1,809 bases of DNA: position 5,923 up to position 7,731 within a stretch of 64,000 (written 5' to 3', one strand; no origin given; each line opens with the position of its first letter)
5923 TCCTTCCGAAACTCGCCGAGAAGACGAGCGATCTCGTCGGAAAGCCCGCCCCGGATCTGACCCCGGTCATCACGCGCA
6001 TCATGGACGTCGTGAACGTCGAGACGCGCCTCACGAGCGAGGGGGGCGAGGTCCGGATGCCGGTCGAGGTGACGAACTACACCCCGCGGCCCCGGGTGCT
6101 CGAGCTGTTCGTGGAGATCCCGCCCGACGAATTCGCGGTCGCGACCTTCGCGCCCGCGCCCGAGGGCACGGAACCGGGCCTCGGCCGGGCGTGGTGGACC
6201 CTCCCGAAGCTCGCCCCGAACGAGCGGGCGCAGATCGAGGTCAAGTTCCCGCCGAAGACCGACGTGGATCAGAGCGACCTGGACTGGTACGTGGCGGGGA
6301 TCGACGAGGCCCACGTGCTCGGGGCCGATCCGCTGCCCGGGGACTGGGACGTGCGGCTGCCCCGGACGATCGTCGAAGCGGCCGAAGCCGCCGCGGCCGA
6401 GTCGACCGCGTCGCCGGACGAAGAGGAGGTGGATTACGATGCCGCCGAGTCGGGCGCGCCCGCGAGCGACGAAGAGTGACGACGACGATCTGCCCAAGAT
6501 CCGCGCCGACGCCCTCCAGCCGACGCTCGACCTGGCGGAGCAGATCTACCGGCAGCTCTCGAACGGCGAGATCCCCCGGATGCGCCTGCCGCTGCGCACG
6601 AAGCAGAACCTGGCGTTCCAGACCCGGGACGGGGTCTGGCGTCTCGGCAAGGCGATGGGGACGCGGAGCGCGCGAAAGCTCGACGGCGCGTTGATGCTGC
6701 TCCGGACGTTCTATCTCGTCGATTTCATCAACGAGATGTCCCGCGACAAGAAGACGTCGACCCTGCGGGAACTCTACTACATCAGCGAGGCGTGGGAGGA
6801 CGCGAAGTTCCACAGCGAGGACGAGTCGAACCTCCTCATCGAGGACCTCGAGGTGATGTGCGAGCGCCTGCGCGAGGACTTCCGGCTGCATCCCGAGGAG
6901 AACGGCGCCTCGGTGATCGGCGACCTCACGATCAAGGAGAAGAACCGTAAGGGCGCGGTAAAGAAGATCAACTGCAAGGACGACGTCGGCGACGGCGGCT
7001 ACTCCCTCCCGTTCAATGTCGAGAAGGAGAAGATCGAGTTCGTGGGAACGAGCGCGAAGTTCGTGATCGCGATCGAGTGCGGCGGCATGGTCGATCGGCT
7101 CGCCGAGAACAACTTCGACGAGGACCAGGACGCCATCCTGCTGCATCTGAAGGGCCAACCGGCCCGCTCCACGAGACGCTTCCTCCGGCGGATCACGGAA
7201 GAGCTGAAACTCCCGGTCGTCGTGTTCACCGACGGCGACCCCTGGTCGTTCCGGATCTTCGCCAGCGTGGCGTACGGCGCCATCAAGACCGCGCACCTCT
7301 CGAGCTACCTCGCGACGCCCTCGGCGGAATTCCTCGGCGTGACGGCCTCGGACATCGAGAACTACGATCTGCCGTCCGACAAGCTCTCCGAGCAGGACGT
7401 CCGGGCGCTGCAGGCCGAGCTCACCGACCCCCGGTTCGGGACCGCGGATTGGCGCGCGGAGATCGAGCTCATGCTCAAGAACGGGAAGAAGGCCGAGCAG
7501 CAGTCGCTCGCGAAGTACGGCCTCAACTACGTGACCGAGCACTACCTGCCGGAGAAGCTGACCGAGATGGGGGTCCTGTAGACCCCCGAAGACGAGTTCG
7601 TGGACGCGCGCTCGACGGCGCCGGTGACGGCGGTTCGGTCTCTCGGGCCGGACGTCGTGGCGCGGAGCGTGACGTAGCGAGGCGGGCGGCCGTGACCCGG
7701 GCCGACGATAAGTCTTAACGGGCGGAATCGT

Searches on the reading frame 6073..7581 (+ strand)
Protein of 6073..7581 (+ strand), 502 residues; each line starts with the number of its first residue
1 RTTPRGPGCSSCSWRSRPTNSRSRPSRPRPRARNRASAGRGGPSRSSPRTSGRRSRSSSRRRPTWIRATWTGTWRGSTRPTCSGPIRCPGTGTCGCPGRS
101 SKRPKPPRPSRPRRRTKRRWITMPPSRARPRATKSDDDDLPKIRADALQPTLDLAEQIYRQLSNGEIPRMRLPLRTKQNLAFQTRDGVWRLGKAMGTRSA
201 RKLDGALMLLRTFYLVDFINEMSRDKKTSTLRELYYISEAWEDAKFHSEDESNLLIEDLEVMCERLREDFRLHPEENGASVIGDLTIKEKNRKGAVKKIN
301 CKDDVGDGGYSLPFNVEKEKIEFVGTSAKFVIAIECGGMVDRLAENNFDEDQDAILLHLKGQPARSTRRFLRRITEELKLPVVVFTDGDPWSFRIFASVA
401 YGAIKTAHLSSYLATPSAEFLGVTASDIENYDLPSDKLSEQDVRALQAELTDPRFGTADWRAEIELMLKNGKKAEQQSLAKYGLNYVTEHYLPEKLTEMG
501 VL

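Call 89: search_protein_families(library=pfam, proteins=[window:6073-7581:+], max_evalue=0.001)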
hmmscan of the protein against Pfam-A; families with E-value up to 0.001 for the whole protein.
window:6073-7581:+ (502 aa): 3 families
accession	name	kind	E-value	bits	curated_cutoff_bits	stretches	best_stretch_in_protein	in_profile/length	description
PF21180.3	TOP6A-Spo11_Toprim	-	2.7e-58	197.1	24.1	1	330-496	1-170/170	Topoisomerase 6 subunit A/Spo11, Toprim domain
PF20768.2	Topo_VI_alpha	-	6.3e-21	74.3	23.6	1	275-325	1-48/50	All-beta domain in DNA topoisomerase VI alpha subunit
PF04406.19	TP6A_N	-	1.4e-13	50.9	26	1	209-271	3-61/62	Type IIB DNA topoisomerase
